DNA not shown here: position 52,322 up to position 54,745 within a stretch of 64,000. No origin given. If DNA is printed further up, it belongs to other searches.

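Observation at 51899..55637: LysR / KamA-type radical-SAM aminomutase / GNAT cassette: candidate acetylated beta-amino-acid pathway in an intracellular-type alphaproteobacterium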

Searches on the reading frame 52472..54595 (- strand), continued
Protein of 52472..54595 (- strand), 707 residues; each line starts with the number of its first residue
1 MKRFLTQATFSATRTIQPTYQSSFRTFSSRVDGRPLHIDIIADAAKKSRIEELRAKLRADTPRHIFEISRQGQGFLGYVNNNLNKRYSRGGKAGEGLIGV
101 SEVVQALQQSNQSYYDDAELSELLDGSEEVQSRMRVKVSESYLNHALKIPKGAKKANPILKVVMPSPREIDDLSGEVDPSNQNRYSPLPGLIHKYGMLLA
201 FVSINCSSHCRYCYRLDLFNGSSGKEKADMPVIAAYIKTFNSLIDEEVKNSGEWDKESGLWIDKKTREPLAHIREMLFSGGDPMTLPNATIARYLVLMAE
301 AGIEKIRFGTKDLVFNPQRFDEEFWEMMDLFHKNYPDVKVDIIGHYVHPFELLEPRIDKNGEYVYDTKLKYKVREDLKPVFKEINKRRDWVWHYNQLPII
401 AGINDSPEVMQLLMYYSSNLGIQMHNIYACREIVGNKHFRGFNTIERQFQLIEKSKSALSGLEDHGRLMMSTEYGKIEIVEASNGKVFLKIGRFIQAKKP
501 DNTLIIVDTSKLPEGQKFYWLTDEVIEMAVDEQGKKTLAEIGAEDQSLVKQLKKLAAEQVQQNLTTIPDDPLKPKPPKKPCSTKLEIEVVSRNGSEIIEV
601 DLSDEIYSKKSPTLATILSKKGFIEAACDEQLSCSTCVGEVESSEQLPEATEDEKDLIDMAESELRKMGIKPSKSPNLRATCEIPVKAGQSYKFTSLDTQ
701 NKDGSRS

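Call 39: fold_search(model_id=the predicted structure, library=pdb)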
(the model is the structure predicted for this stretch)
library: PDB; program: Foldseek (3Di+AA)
matches with E <= 10: 1325; with E <= 0.001: 3
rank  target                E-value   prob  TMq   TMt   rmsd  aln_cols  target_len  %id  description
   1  2a5h_B                3.1e-16  1.00  0.37  0.61  11.0       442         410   19  2.1 Angstrom X-ray crystal structure of lysine-2,3-aminomutase from Clostridium subterminale SB4, with Michaelis analo (released 2005-10-04)
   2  2a5h_A                6.9e-16  1.00  0.37  0.61  11.8       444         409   19  2.1 Angstrom X-ray crystal structure of lysine-2,3-aminomutase from Clostridium subterminale SB4, with Michaelis analo (released 2005-10-04)
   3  6b4c_L                8.8e-04  1.00  0.21  0.52   8.0       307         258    8  Structure of Viperin from Trichoderma virens (released 2018-07-25)
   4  6fz6_A                2.3e-03  1.00  0.21  0.39   8.4       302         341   16  Crystal Structure of a radical SAM methyltransferase from Sphaerobacter thermophilus (released 2019-04-10)
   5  6b4c_K                3.2e-03  0.99  0.19  0.46   8.2       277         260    8  Structure of Viperin from Trichoderma virens (released 2018-07-25)
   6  4pl1_A                4.7e-03  0.99  0.22  0.42   8.4       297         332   12  X-ray crystal structure of C118A RlmN from Escherichia coli with S-adenosylmethionine (released 2014-05-28)
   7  5hr7_A                7.2e-03  0.99  0.21  0.37   6.7       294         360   10  X-ray crystal structure of C118A RlmN from Escherichia coli with cross-linked in vitro transcribed tRNA (released 2016-04-13)
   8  3rf9_A                8.5e-03  0.98  0.20  0.37   7.0       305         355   11  X-ray structure of RlmN from Escherichia coli (released 2011-05-11)
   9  4zho_A                1.1e-02  1.00  0.10  0.55   5.6       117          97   13  The crystal structure of Arabidopsis ferredoxin 2 with 2Fe-2S cluster (released 2016-08-31)
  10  4pl2_A                1.2e-02  0.98  0.21  0.39   7.6       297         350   11  X-ray crystal structure of C118A RlmN from Escherichia coli (released 2014-05-28)
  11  3c8f                  1.5e-02  0.99  0.21  0.53   7.1       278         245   10  4Fe-4S-Pyruvate formate-lyase Activating Enzyme with partially disordered AdoMet (released 2008-10-28)
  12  3rf9_B                1.5e-02  0.96  0.22  0.39   7.7       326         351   12  X-ray structure of RlmN from Escherichia coli (released 2011-05-11)
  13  3av8_A                1.8e-02  1.00  0.10  0.56   5.9       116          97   12  Refined Structure of Plant-type [2Fe-2S] Ferredoxin I from Aphanothece sacrum at 1.46 A Resolution (released 2012-01-11)
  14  3w5u_D                1.8e-02  0.99  0.10  0.55   5.4       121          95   11  Cross-linked complex between Ferredoxin and Ferredoxin-NADP+ reductase (released 2013-06-19)
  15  3w5u_B                1.8e-02  0.99  0.10  0.55   5.7       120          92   11  Cross-linked complex between Ferredoxin and Ferredoxin-NADP+ reductase (released 2013-06-19)
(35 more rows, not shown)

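Call 43: search_protein_families(library=ncbifam, proteins=[P0100, P0101, P0102, P0067, P0065, P0090], max_evalue=1e-10)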
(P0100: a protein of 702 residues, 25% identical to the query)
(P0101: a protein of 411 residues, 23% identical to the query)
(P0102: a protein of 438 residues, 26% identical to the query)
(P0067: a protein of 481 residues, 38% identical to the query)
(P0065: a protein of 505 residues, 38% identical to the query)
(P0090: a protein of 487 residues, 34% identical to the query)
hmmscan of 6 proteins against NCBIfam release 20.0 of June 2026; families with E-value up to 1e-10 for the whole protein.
P0100 (702 aa): 7 families
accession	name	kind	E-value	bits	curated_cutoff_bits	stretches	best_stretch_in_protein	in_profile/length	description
TIGR04468.1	arg_2_3_am_muta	equivalog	4.3e-70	236.5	600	2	464-663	137-328/351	arginine 2,3-aminomutase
TIGR00238.1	TIGR00238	subfamily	2.7e-68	230.4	199.2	2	448-645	129-320/331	KamA family radical SAM protein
TIGR03820.1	lys_2_3_AblA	equivalog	2.8e-68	230.6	525.4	2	446-657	122-326/417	lysine 2,3-aminomutase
TIGR04368.1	Glu_2_3_NH3_mut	equivalog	7.8e-68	228.9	650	2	446-659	166-372/404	glutamate 2,3-aminomutase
TIGR03822.1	AblA_like_2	hypoth_equivalog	8e-59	199.3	396.25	2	448-658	104-309/321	lysine-2,3-aminomutase-like protein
TIGR03821.1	EFP_modif_epmB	equivalog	8.7e-58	195.8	369.3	2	448-645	112-303/321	EF-P beta-lysylation protein EpmB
NF038136.1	rSAM_Rv_intein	exception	5.8e-32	111.3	700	1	109-452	69-338/574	intein-containing Rv2578c family radical SAM protein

P0101 (411 aa): 6 families
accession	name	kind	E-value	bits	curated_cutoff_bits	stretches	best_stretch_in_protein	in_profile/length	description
TIGR04368.1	Glu_2_3_NH3_mut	equivalog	7.8e-189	627.3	650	1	11-410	4-404/404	glutamate 2,3-aminomutase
TIGR03820.1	lys_2_3_AblA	equivalog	2.5e-136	454.7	525.4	1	58-405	3-355/417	lysine 2,3-aminomutase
TIGR04468.1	arg_2_3_am_muta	equivalog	3.9e-107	358.3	600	1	61-406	1-349/351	arginine 2,3-aminomutase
TIGR00238.1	TIGR00238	subfamily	1.3e-103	346.5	199.2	1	51-376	3-331/331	KamA family radical SAM protein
TIGR03822.1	AblA_like_2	hypoth_equivalog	5.2e-91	305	396.25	1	85-388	13-320/321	lysine-2,3-aminomutase-like protein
TIGR03821.1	EFP_modif_epmB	equivalog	6.1e-60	202.9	369.3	1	67-383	3-321/321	EF-P beta-lysylation protein EpmB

P0102 (438 aa): 6 families
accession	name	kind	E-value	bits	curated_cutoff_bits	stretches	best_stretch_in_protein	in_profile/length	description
TIGR00238.1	TIGR00238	subfamily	4.3e-36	124.5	199.2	1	36-354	52-321/331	KamA family radical SAM protein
TIGR03820.1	lys_2_3_AblA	equivalog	3.1e-32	111.8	525.4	1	122-354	99-316/417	lysine 2,3-aminomutase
TIGR03822.1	AblA_like_2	hypoth_equivalog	7.1e-32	110.7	396.25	1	107-355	64-299/321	lysine-2,3-aminomutase-like protein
TIGR03821.1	EFP_modif_epmB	equivalog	2.9e-29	102.1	369.3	1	110-352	75-302/321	EF-P beta-lysylation protein EpmB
TIGR04468.1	arg_2_3_am_muta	equivalog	6.7e-27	94.4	600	1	103-352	72-310/351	arginine 2,3-aminomutase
TIGR04368.1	Glu_2_3_NH3_mut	equivalog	1.1e-26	93.3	650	1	142-346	161-352/404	glutamate 2,3-aminomutase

P0067 (481 aa): 6 families
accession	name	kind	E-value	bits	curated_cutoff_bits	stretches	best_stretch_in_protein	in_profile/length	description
TIGR00238.1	TIGR00238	subfamily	2.8e-30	105.4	199.2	1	72-270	48-235/331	KamA family radical SAM protein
TIGR04468.1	arg_2_3_am_muta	equivalog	2.6e-29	102.4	600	1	61-391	26-327/351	arginine 2,3-aminomutase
TIGR03820.1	lys_2_3_AblA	equivalog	1.6e-28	99.6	525.4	1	74-385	44-325/417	lysine 2,3-aminomutase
TIGR04368.1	Glu_2_3_NH3_mut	equivalog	2.9e-28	98.6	650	1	81-387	97-371/404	glutamate 2,3-aminomutase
TIGR03822.1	AblA_like_2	hypoth_equivalog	1.4e-26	93.3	396.25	1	96-391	50-313/321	lysine-2,3-aminomutase-like protein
TIGR03821.1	EFP_modif_epmB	equivalog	5.8e-26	91.2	369.3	1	100-375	63-303/321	EF-P beta-lysylation protein EpmB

P0065 (505 aa): 6 families
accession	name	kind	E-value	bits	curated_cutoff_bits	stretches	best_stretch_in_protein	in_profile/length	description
TIGR00238.1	TIGR00238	subfamily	1.6e-33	116.1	199.2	1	249-434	160-321/331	KamA family radical SAM protein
TIGR03821.1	EFP_modif_epmB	equivalog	1.1e-30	106.7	369.3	1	142-432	55-302/321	EF-P beta-lysylation protein EpmB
TIGR04468.1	arg_2_3_am_muta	equivalog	3e-29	102.2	600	1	121-450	35-327/351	arginine 2,3-aminomutase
TIGR03820.1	lys_2_3_AblA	equivalog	4.4e-27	94.8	525.4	1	124-423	45-305/417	lysine 2,3-aminomutase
TIGR04368.1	Glu_2_3_NH3_mut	equivalog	3.3e-26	91.8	650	1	121-430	88-355/404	glutamate 2,3-aminomutase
TIGR03822.1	AblA_like_2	hypoth_equivalog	3.5e-23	82.1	396.25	1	140-440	45-303/321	lysine-2,3-aminomutase-like protein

P0090 (487 aa): 6 families
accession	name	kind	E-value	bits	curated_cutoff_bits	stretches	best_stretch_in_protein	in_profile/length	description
TIGR04468.1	arg_2_3_am_muta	equivalog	3.1e-32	111.9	600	1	86-405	54-334/351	arginine 2,3-aminomutase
TIGR04368.1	Glu_2_3_NH3_mut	equivalog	1.5e-30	106.1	650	1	48-378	83-354/404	glutamate 2,3-aminomutase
TIGR00238.1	TIGR00238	subfamily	6.9e-27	94.3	199.2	1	87-377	68-315/331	KamA family radical SAM protein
TIGR03820.1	lys_2_3_AblA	equivalog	1.4e-26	93.2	525.4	1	85-393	61-326/417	lysine 2,3-aminomutase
TIGR03821.1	EFP_modif_epmB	equivalog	1.1e-24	87.1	369.3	1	88-379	52-300/321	EF-P beta-lysylation protein EpmB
TIGR03822.1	AblA_like_2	hypoth_equivalog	4.6e-23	81.8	396.25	1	87-394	43-309/321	lysine-2,3-aminomutase-like protein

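Call 65: search_protein_families(library=pfam, proteins=[L027:7820-8425:+, L027:7256-7819:+, L071:12804-13478:+, L066:6775-7449:+, L070:1695-3008:-, L042:8038-9618:-, L023:6636-8153:+, L013:5711-6328:-, L013:5145-5705:-, L014:5437-5874:+], max_evalue=0.0001)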
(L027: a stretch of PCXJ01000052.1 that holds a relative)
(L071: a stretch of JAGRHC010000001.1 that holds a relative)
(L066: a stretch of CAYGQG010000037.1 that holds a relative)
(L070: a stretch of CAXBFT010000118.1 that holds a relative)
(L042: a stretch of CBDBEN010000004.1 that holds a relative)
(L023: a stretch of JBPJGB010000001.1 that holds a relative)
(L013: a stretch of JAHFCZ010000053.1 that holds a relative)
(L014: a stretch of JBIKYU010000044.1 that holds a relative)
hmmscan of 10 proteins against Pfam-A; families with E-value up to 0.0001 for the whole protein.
L027:7820-8425:+ (201 aa): 2 families
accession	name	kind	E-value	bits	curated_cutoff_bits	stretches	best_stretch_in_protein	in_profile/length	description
PF02223.23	Thymidylate_kin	-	6.6e-51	173.1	27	1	8-197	1-185/185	Thymidylate kinase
PF13521.12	AAA_28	-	9.6e-08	32.8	27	1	6-167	2-143/164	AAA domain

L027:7256-7819:+ (187 aa): 1 family
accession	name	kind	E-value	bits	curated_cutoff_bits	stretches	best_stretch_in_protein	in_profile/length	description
PF03330.24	DPBB_1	-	1.3e-24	86.7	28.8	1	85-172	3-83/83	Lytic transglycolase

L071:12804-13478:+ (224 aa): 1 family
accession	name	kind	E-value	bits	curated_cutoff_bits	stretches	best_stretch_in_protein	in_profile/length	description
PF00849.27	PseudoU_synth_2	-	3.5e-27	96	26.8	1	24-174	1-151/152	RNA pseudouridylate synthase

L066:6775-7449:+ (224 aa): 2 families
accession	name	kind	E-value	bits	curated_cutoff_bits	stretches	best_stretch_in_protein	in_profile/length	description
PF00072.30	Response_reg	-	4.1e-28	98.2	30.2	1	5-114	1-111/111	Response regulator receiver domain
PF00486.34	Trans_reg_C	-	5.2e-24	84.5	26.2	1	148-221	3-76/77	Transcriptional regulatory protein, C terminal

L070:1695-3008:- (437 aa): 4 families
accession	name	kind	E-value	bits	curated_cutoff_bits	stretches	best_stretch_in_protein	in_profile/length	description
PF00113.28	Enolase_C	-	8.3e-133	442.7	21.5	1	149-433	2-294/296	Enolase, C-terminal TIM barrel domain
PF03952.21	Enolase_N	-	1.3e-60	203.8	35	1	13-143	1-131/131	Enolase, N-terminal domain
PF07476.17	MAAL_C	-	2.9e-05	23.8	27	1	311-396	135-221/249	Methylaspartate ammonia-lyase C-terminus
PF13378.12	MR_MLE_C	-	3.4e-05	24.1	29.4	1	280-398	63-176/219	Enolase C-terminal domain-like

L042:8038-9618:- (526 aa): 2 families
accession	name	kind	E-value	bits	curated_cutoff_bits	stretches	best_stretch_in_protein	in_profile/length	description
PF01808.24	AICARFT_IMPCHas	-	2.2e-124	415.4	25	1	138-450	1-311/311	AICARFT/IMPCHase bienzyme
PF02142.27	MGS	-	2.5e-21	76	24.1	1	19-132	1-93/94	MGS-like domain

L023:6636-8153:+ (505 aa): 5 families
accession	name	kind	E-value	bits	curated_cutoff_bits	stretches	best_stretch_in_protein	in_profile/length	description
PF01406.26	tRNA-synt_1e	-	1.1e-99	334.1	27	1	66-374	10-299/301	tRNA synthetases class I (C) catalytic domain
PF01921.24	tRNA-synt_1f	-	9.2e-07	28.5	27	0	321-380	276-334/360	tRNA synthetases class I (K)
PF09334.17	tRNA-synt_1g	-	5.4e-06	25.8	20.1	0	310-370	310-370/391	tRNA synthetases class I (M)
PF23493.1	CysS_C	-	1.8e-05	25.2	23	1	454-498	3-47/51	Cysteinyl-tRNA ligase anticodon binding domain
PF09190.17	DALR_2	-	8.3e-05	23.5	22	0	403-423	4-24/57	DALR domain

L013:5711-6328:- (205 aa): 2 families
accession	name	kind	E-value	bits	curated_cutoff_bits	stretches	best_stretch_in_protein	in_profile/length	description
PF14693.11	Ribosomal_TL5_C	-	1.2e-21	77.3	27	1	107-185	2-81/84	Ribosomal protein TL5, C-terminal domain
PF01386.24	Ribosomal_L25p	-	2.7e-20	73.1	23.6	1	8-98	3-82/82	Ribosomal L25p family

L013:5145-5705:- (186 aa): 1 family
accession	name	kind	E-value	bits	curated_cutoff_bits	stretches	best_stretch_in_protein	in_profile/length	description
PF00156.33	Pribosyltran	-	4.6e-07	29.7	26.3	1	68-160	28-129/158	Phosphoribosyl transferase domain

L014:5437-5874:+ (145 aa): 1 family
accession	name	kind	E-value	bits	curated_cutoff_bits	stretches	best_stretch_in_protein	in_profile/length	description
PF01648.25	ACPS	-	1e-21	77.5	25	1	12-114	1-99/111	4'-phosphopantetheinyl transferase superfamily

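Call 76: find_encoding_contigs(protein=P0032, flank=7000, max_places=1)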
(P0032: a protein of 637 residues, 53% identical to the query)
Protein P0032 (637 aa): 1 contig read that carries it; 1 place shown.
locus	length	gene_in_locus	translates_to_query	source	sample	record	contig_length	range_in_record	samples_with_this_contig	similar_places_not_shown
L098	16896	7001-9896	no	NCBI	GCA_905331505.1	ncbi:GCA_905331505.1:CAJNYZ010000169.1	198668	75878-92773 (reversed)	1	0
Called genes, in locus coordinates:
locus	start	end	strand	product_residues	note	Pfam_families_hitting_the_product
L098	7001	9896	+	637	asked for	-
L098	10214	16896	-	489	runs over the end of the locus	PF01137:RTC, PF05189:RTC_insert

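Call 87: search_protein_representatives(alignment_id=A1)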
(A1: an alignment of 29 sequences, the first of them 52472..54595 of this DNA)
Query: 29 sequences, 678 profile positions. Proteins with E-value up to 0.001 (for the whole library): 2023; up to 1e-10: 586; up to 1e-30: 61. The best 150 are listed.
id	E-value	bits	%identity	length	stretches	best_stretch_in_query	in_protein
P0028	0.0e+00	1060.7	-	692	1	8-676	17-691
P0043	1.3e-298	1008.4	-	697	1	15-676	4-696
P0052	3.4e-244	828.6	-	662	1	28-675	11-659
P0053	1.6e-237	806.5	-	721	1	32-675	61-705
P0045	1.9e-233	793.1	-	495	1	48-507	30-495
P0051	3.3e-233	792.3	-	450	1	122-552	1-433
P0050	4.1e-221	752.3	-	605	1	58-668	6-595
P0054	1.4e-173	595.2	-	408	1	286-676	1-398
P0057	2.9e-124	432.2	-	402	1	18-325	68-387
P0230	3.0e-108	379.3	-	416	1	218-577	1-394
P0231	1.1e-104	367.6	-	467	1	62-474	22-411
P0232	8.2e-93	328.3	-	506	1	101-472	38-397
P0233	1.0e-91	324.6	-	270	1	412-676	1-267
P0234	2.2e-90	320.3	-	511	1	122-472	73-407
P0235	3.5e-86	306.4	-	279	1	14-240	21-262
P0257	4.1e-40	154.1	-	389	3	144-238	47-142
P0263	1.8e-35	138.8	-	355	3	141-228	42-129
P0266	9.8e-34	133.1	-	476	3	381-481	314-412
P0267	1.6e-33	132.4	-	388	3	367-494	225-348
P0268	1.9e-33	132.1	-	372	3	384-481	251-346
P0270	7.8e-33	130.1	-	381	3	375-492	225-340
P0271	2.8e-32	128.2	-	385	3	381-479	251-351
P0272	4.2e-32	127.7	-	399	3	380-516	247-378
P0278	4.5e-31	124.3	-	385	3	381-493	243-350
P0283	6.0e-30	120.6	-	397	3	368-474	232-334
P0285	4.6e-29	117.6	-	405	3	389-472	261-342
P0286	1.2e-28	116.2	-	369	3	360-480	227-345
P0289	3.9e-28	114.5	-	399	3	378-511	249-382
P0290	4.6e-28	114.3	-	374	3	383-481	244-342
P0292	8.6e-28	113.4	-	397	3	375-480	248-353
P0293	1.3e-27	112.8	-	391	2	144-345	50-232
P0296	3.5e-27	111.4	-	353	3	260-347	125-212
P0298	1.5e-26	109.3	-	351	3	382-511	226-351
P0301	7.3e-26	107.0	-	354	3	144-229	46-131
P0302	1.2e-25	106.4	-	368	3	381-479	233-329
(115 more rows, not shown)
